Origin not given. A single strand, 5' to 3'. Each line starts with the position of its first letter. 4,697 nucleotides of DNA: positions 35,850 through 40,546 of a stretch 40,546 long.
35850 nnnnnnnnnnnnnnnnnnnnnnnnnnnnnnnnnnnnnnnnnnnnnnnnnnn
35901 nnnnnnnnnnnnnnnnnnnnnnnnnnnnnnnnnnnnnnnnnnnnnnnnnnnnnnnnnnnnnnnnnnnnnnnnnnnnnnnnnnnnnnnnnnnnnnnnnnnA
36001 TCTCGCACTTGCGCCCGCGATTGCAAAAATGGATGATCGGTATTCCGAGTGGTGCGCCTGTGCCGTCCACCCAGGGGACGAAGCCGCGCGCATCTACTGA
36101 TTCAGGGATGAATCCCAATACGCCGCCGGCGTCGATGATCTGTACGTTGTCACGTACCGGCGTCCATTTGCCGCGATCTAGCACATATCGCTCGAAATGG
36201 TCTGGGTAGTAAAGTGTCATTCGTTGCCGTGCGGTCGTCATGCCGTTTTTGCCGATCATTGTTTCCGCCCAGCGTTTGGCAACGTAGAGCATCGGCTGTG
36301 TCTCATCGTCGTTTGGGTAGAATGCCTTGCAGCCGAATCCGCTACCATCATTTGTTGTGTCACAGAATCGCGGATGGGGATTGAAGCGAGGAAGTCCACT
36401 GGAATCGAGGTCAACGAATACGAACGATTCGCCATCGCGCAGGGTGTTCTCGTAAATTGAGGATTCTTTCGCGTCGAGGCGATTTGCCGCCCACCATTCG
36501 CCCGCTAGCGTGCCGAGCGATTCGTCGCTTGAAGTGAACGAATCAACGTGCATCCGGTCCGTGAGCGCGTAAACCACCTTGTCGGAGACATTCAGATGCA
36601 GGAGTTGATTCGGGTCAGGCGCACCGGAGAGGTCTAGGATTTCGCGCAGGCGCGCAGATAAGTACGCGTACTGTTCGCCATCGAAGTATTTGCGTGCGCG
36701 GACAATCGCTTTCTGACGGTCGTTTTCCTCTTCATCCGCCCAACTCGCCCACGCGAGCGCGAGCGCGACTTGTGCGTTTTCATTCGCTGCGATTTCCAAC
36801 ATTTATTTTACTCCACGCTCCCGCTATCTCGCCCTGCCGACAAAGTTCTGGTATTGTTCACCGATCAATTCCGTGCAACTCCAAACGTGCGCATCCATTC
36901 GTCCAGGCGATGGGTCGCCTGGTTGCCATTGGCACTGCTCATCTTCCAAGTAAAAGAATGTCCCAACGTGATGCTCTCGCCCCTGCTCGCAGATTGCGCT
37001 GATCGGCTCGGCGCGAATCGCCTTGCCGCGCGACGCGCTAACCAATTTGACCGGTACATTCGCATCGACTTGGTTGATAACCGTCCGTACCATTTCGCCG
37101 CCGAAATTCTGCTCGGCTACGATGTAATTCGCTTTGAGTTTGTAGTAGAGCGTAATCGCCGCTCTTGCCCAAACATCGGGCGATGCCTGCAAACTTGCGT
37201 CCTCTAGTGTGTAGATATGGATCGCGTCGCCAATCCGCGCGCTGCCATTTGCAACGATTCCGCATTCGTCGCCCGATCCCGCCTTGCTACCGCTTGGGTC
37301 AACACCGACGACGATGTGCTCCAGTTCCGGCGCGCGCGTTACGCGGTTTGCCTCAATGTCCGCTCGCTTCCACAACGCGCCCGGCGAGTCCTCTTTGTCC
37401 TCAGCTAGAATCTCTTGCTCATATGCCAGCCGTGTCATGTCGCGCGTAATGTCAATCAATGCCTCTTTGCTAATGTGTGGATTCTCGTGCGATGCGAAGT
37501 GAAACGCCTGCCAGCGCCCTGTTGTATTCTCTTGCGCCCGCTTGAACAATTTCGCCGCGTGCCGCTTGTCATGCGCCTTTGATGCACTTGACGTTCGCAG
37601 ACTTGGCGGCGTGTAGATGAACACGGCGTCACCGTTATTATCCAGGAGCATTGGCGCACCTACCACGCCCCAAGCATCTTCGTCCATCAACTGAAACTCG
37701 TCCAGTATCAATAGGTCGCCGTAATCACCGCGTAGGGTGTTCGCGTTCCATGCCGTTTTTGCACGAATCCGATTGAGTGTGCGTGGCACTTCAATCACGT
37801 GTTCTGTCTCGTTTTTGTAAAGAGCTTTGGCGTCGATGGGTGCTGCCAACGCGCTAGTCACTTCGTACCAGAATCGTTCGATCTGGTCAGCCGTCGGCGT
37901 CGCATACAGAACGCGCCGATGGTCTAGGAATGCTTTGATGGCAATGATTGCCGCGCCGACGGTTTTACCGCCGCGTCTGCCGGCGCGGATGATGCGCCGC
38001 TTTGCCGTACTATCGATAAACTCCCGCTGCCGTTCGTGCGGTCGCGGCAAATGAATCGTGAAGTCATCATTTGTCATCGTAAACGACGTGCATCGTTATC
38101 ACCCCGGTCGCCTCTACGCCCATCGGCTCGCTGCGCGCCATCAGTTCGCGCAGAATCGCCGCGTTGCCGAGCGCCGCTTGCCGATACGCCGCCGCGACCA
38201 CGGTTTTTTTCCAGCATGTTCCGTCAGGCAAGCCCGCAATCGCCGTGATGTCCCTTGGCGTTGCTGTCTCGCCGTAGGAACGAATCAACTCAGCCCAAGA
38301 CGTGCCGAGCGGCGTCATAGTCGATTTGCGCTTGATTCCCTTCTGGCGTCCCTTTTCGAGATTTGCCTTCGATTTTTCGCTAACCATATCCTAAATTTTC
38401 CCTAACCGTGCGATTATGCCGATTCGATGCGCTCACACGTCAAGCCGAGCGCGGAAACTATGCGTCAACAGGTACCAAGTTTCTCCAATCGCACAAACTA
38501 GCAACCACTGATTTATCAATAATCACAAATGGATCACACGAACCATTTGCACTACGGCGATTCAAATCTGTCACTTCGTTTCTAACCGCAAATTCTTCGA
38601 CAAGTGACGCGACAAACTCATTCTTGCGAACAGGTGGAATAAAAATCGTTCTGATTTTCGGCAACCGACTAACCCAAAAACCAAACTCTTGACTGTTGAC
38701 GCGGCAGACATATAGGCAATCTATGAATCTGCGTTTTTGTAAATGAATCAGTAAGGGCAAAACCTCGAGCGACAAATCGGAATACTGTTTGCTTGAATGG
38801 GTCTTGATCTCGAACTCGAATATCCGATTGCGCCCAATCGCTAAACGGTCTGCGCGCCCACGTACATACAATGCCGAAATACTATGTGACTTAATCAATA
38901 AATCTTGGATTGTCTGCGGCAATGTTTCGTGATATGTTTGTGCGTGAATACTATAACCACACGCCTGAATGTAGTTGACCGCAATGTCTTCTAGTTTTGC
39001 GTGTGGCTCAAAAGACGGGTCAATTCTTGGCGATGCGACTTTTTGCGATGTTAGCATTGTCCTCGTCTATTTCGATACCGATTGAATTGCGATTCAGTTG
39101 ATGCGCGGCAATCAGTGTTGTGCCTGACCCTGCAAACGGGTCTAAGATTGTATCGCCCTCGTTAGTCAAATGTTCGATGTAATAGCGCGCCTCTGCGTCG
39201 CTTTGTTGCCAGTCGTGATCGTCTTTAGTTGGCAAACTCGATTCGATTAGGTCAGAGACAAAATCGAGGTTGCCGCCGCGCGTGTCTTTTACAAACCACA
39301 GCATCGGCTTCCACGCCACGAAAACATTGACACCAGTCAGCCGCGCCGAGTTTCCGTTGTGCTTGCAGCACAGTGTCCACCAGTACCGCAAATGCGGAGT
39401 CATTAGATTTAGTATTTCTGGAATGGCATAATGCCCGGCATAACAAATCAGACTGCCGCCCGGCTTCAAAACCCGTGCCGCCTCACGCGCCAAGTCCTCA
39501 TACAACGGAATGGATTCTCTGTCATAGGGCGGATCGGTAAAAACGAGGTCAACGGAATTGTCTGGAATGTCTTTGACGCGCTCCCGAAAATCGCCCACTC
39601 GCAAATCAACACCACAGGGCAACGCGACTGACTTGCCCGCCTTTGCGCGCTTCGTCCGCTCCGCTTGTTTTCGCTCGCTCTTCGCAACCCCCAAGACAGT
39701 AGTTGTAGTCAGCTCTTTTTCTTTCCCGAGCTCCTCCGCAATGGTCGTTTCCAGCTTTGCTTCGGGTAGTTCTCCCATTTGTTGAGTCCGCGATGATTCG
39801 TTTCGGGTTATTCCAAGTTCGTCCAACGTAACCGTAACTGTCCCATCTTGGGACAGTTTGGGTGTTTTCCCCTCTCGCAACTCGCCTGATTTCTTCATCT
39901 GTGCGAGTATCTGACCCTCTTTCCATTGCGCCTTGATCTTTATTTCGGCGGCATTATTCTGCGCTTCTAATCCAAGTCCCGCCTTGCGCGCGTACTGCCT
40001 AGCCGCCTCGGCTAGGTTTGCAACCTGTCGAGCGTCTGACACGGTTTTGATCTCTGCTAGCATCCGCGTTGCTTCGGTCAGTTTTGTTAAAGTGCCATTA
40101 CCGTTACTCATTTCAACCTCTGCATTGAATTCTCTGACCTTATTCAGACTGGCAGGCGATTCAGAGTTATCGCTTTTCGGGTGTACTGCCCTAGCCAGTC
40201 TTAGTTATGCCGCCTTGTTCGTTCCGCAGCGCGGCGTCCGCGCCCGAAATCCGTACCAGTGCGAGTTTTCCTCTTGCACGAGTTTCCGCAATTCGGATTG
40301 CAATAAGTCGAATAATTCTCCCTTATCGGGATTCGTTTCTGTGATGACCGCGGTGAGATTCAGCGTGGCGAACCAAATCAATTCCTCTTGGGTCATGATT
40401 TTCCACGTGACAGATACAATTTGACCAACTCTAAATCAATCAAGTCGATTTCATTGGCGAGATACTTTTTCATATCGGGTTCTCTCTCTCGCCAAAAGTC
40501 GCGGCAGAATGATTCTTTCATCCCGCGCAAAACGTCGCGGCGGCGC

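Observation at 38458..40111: Methyltransferase plus overlapping low-GC PD-(D/E)XK nuclease just upstream of the terminase: candidate phage-borne R-M-like or novel nuclease module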

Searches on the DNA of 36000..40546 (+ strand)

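Call 6: search_dna_similar(query=window:36000-40546:+, collection=phages, mode=near, max_rows=20)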
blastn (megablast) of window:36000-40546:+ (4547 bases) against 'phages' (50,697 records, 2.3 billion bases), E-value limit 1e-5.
No match.

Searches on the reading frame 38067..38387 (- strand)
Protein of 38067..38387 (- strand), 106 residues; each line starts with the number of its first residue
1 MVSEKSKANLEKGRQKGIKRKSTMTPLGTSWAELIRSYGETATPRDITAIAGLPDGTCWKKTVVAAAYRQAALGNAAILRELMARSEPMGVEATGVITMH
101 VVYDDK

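Call 3: search_protein_families(library=pfam, proteins=[window:38067-38387:-], max_evalue=1)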
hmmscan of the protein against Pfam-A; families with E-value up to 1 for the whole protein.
window:38067-38387:- (106 aa): 0 families

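Call 4: search_protein_families(library=phrogs, proteins=[window:38067-38387:-], max_evalue=0.1)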
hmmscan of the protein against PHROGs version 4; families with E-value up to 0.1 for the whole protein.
window:38067-38387:- (106 aa): 0 families

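Call 8: search_protein_families(library=ncbifam, proteins=[window:38067-38387:-], max_evalue=1)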
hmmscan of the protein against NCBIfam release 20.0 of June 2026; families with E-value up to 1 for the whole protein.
window:38067-38387:- (106 aa): 1 family
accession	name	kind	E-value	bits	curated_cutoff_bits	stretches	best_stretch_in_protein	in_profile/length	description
TIGR04487.1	SoxY_para_1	exception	0.073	12.9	172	1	42-63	114-135/146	SoxY-related AACIE arm protein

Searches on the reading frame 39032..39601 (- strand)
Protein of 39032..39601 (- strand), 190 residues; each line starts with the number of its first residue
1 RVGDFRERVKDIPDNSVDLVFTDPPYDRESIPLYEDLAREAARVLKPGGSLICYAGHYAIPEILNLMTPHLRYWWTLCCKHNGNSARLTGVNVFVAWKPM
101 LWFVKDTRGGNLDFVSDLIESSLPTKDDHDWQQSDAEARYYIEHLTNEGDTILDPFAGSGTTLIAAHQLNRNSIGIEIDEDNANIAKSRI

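Call 73: find_related_loci(query=A5, collection=viral_contigs, flank=4000)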
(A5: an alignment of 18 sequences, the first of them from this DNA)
Query A5 (190 aa) in viral_contigs; peptide patterns used: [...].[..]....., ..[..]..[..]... (x = any residue, [..] = any of these).
592 stretches matched a pattern (row limit reached: there are more); 542 encode a relative of the query (tblastn E <= 1e-3); the best 80 are kept; 80 distinct loci.
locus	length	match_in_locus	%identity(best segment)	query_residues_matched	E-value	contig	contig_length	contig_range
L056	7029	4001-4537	44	2-181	3e-49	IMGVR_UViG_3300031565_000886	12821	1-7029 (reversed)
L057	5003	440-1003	45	2-190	3e-45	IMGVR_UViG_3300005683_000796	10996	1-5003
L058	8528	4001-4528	40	15-190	1e-40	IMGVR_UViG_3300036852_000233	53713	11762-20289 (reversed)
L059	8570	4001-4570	37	2-190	7e-36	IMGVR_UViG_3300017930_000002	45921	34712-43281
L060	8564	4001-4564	37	4-190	2e-33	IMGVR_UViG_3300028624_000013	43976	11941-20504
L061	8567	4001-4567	34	3-190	2e-29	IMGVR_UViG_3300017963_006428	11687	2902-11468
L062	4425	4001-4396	38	4-137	1e-26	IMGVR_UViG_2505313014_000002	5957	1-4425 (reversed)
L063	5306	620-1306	32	3-190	3e-22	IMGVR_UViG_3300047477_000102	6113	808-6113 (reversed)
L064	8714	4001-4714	29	3-190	9e-20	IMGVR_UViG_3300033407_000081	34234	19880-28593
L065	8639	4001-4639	32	3-190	1e-18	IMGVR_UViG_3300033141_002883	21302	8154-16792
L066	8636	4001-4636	30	3-190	3e-18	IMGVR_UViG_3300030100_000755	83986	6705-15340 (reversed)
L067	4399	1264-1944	31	3-190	1e-17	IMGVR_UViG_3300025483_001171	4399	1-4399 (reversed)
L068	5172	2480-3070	32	3-190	5e-17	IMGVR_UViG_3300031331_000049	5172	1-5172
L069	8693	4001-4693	29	2-190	2e-15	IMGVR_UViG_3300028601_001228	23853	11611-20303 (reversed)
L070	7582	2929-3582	29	3-190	1e-16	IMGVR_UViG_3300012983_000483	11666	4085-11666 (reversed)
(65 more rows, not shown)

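Call 76: search_protein_families(library=pfam, proteins=[L056:4462-5016:+, L058:4453-5130:+, L061:4536-5021:+], max_evalue=1)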
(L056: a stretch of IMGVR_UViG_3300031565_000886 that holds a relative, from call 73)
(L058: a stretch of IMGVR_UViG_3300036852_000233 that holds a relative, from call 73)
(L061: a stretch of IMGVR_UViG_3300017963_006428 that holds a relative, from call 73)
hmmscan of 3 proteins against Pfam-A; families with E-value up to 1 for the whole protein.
L056:4462-5016:+ (184 aa): 1 family
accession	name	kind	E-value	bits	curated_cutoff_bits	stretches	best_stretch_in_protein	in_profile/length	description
PF20526.3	DUF6741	-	0.063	13.9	27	1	98-154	26-84/129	Domain of unknown function (DUF6741)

L058:4453-5130:+ (225 aa): 1 family
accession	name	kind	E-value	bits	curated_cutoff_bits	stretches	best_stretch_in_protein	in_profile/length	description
PF16988.10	Vps36-NZF-N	-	0.06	13.2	27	1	34-62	33-61/65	Vacuolar protein sorting 36 NZF-N zinc-finger domain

L061:4536-5021:+ (161 aa): 0 families

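Call 93: find_homologous_proteins(query=A5, max_evalue=1e-30)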
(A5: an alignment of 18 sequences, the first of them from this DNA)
Query A5 (18 sequences) (190 aa, profile of the alignment): 978 proteins with E <= 1e-30 among 8000 candidates; the best 120 are listed.
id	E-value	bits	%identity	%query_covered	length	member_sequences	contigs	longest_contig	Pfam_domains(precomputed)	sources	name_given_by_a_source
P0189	1.4e-86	307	60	94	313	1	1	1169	PF13847.13,PF02353.27,PF05175.21,PF03602.22,PF13649.13,PF01170.25,PF08241.19,PF01555.25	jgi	-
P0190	1.4e-83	297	60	99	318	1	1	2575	PF03602.22,PF01555.25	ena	-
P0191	9.0e-83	294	61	99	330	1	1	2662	PF03602.22,PF11300.14,PF01170.25,PF01555.25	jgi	-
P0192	1.0e-80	287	54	99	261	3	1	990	PF01555.25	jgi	-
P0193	1.4e-80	287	58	99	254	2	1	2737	PF01555.25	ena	-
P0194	6.3e-80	285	59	99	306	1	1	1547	PF13847.13,PF01170.25,PF01555.25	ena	-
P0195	1.7e-79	283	57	100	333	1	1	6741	PF01170.25,PF01555.25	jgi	jgi:DNA methylase/Putative ATPase subunit of terminase (gpP-like)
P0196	5.7e-79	282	61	99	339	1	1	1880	PF13847.13,PF03602.22,PF01170.25,PF01555.25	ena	-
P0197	9.8e-78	278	59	99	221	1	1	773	PF01170.25,PF01555.25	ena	-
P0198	3.6e-77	276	56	98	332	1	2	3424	PF01170.25,PF01555.25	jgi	-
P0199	4.9e-77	275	56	98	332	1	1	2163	PF01170.25,PF01555.25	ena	-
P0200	8.6e-77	275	59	99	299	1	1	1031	PF05175.21,PF13649.13,PF02086.22,PF01170.25,PF04218.20,PF01555.25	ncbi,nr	ncbi:MAG: DNA methyltransferase, partial [Phycisphaerales bacterium]|nr:DNA methyltransferase [Phyci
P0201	2.1e-76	273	57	99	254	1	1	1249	PF03602.22,PF01555.25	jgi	jgi:tRNA1(Val) A37 N6-methylase TrmN6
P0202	2.3e-76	273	54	99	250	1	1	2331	PF13649.13,PF01170.25,PF08241.19,PF01555.25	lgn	-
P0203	8.8e-76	271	57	95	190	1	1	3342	PF01170.25,PF01555.25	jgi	jgi:site-specific DNA-methyltransferase (adenine-specific)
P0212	5.8e-73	262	56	100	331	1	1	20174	PF02086.22,PF01170.25,PF01555.25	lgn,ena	-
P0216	1.1e-71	258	54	99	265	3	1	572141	PF02086.22,PF01170.25,PF01555.25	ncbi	ncbi:MAG: class I SAM-dependent methyltransferase [Planctomycetota bacterium]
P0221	7.7e-71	255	53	100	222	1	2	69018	PF01555.25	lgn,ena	-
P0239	1.0e-67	245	54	99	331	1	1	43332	PF01555.25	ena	-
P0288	7.5e-64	232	52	99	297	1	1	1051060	PF01170.25,PF01555.25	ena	-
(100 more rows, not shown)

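Call 94: find_encoding_contigs(protein=P0212, flank=5000, max_places=1)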
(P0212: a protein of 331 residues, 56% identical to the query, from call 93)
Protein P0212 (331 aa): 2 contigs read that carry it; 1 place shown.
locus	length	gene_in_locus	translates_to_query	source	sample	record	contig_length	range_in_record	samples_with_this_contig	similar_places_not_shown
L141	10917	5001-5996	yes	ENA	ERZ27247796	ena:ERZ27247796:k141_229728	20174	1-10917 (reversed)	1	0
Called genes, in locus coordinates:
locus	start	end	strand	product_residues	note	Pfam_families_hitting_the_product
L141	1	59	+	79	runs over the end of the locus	-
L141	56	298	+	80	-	-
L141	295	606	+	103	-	-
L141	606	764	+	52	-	-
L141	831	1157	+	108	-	-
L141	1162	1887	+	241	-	-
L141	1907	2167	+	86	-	-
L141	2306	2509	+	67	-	-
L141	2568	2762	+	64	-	PF02599:CsrA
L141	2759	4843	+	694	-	PF09250:Prim-Pol (weak), PF13481:AAA_25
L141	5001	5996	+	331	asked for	PF01170:UPF0020 (faint), PF02086:MethyltransfD12 (faint), PF01555:N6_N4_Mtase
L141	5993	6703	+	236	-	-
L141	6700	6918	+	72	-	-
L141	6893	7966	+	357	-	PF01555:N6_N4_Mtase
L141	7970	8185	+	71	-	-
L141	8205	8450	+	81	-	-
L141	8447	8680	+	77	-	-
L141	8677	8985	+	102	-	-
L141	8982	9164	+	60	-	-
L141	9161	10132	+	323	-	PF00684:DnaJ_CXXCXGXG (faint), PF15777:Anti-TRAP (faint)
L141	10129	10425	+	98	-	-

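Call 95: find_encoding_contigs(protein=P0216, flank=8000, max_places=1)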
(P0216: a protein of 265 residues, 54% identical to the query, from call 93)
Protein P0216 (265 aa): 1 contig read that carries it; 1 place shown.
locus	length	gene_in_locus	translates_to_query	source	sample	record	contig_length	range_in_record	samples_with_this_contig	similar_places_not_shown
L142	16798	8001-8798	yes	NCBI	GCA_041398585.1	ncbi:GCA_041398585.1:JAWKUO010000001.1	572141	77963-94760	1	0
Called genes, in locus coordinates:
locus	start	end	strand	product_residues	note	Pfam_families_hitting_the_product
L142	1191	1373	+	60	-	-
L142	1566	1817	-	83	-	PF13817:DDE_Tnp_IS66_C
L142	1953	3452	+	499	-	PF00665:rve, PF22483:Mu-transpos_C_2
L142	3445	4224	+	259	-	PF01695:IstB_IS21, PF00308:Bac_DnaA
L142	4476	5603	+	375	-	PF01548:DEDD_Tnp_IS110, PF02371:Transposase_20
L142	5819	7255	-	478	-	PF13007:LZ_Tnp_IS66, PF03050:DDE_Tnp_IS66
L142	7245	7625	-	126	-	PF05717:TnpB_IS66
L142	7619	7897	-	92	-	-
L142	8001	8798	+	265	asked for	PF02086:MethyltransfD12 (faint), PF01170:UPF0020 (faint), PF01555:N6_N4_Mtase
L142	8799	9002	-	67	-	-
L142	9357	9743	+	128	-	PF07366:SnoaL, PF12680:SnoaL_2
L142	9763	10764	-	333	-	PF00487:FA_desaturase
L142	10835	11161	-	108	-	-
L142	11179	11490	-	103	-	PF28442:DUF8400 (weak), PF00076:RRM_1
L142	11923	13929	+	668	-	PF03571:Peptidase_M49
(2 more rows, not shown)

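Call 96: find_encoding_contigs(protein=P0288, flank=8000, max_places=1)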
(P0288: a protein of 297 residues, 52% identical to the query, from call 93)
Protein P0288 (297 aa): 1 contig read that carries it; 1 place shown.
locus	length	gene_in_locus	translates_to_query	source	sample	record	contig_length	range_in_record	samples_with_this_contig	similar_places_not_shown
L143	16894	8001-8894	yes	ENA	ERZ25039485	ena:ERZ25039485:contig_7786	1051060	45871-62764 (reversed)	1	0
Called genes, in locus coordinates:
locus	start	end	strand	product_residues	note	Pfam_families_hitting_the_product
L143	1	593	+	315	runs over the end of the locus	-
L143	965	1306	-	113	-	-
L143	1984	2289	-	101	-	PF02586:SRAP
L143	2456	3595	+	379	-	PF13808:DDE_Tnp_1_assoc, PF01609:DDE_Tnp_1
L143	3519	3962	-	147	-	PF02586:SRAP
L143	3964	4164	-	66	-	-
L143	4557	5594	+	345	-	-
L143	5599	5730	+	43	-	-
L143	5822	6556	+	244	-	-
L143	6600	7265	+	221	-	-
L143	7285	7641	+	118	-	-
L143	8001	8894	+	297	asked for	PF01170:UPF0020 (faint), PF01555:N6_N4_Mtase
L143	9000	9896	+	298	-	-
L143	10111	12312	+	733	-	PF13589:HATPase_c_3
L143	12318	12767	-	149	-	PF00145:DNA_methylase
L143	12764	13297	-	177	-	PF00145:DNA_methylase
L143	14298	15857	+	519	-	PF07396:Porin_O_P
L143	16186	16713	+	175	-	-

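Call 97: find_encoding_contigs(protein=P0221, flank=5000, max_places=1)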
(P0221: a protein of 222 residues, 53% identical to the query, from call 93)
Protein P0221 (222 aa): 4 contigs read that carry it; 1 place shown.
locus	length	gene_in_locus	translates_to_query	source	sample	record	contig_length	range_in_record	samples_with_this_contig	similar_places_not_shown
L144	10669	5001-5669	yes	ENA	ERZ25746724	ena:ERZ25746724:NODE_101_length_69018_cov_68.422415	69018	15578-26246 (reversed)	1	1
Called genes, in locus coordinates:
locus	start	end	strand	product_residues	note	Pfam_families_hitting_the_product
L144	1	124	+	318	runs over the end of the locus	PF13495:Phage_int_SAM_4 (weak), PF02899:Phage_int_SAM_1, PF00589:Phage_integrase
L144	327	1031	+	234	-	-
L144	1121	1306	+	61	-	-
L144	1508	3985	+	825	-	PF12965:DUF3854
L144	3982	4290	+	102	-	-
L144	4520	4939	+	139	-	-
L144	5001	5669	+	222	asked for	PF01555:N6_N4_Mtase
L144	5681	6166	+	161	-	PF13936:HTH_38 (weak)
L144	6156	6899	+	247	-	PF03237:Terminase_6N, PF05127:NAT10_TcmA_helicase (faint)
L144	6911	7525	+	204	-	PF17289:Terminase_6C (faint)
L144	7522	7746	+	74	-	-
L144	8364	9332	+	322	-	PF17989:ALP_N, PF21522:MreB-like_C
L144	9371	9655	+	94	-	-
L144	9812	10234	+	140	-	-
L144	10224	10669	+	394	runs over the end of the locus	-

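Call 98: find_encoding_contigs(protein=P0239, flank=5000, max_places=1)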
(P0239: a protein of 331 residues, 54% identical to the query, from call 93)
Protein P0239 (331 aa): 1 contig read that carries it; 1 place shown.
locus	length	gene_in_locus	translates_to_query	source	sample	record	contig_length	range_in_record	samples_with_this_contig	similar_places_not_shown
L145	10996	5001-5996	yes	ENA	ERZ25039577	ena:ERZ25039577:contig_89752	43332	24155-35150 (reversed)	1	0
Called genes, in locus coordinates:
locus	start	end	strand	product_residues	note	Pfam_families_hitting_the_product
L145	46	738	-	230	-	-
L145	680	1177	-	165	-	-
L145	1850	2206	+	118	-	-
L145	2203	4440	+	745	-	PF00493:MCM, PF07728:AAA_5 (weak), PF17855:MCM_lid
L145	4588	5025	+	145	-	PF02195:ParB_N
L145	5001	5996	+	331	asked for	PF01555:N6_N4_Mtase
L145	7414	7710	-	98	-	-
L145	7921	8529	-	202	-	PF13462:Thioredoxin_4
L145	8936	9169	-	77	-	-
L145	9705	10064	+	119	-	-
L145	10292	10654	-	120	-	PF18933:PsbP_2 (weak)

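Call 102: search_protein_families(library=pfam, proteins=[L141:5993-6700:+, L143:9000-9893:+, L144:5681-6166:+, L145:4588-5025:+], max_evalue=0.1)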
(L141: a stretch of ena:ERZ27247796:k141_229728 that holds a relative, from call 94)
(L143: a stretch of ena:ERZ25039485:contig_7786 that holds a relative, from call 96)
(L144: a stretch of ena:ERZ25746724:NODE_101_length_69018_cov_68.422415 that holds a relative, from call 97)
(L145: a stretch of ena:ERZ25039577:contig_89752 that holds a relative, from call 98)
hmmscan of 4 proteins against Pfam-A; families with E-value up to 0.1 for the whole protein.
L141:5993-6700:+ (236 aa): 3 families
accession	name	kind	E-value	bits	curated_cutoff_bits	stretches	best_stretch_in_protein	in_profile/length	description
PF03107.22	C1_2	-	0.023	15.5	26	1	204-224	18-40/48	C1 domain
PF13920.12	zf-C3HC4_3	-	0.042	14.1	27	0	205-225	25-44/49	Zinc finger, C3HC4 type (RING finger)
PF07191.17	Zn_ribbon_6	-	0.082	13.4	25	0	202-233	15-45/67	Double zinc ribbon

L143:9000-9893:+ (298 aa): 0 families

L144:5681-6166:+ (161 aa): 7 families
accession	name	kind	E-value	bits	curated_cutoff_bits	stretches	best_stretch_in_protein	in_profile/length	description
PF13936.12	HTH_38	-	6.7e-06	26.2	27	1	14-47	11-44/44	Helix-turn-helix domain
PF13384.12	HTH_23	-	0.0083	16.4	24.6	1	21-46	15-40/50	Homeodomain-like domain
PF08281.18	Sigma70_r4_2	-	0.017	15.2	25.7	1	12-46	15-49/54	Sigma-70, region 4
PF13518.12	HTH_28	-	0.024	15.2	25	1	19-46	8-35/52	Helix-turn-helix domain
PF18024.7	HTH_50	-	0.037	14.2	27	0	7-48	7-48/50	Helix-turn-helix domain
PF12840.13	HTH_20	-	0.039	14.4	27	0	22-45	17-40/51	Helix-turn-helix domain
PF08429.16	PLU-1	-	0.052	13.1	28.5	1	65-124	231-289/338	PLU-1-like protein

L145:4588-5025:+ (145 aa): 3 families
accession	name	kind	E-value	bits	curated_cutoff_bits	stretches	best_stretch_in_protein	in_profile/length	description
PF02195.25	ParB_N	-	2.9e-05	24.5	26.3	1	11-93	6-92/95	ParB N-terminal domain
PF07315.17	DUF1462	-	0.04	14.7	25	1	20-67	41-88/93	Protein of unknown function (DUF1462)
PF01853.24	MOZ_SAS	-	0.077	13.1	32.2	0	107-142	99-134/180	MOZ/SAS family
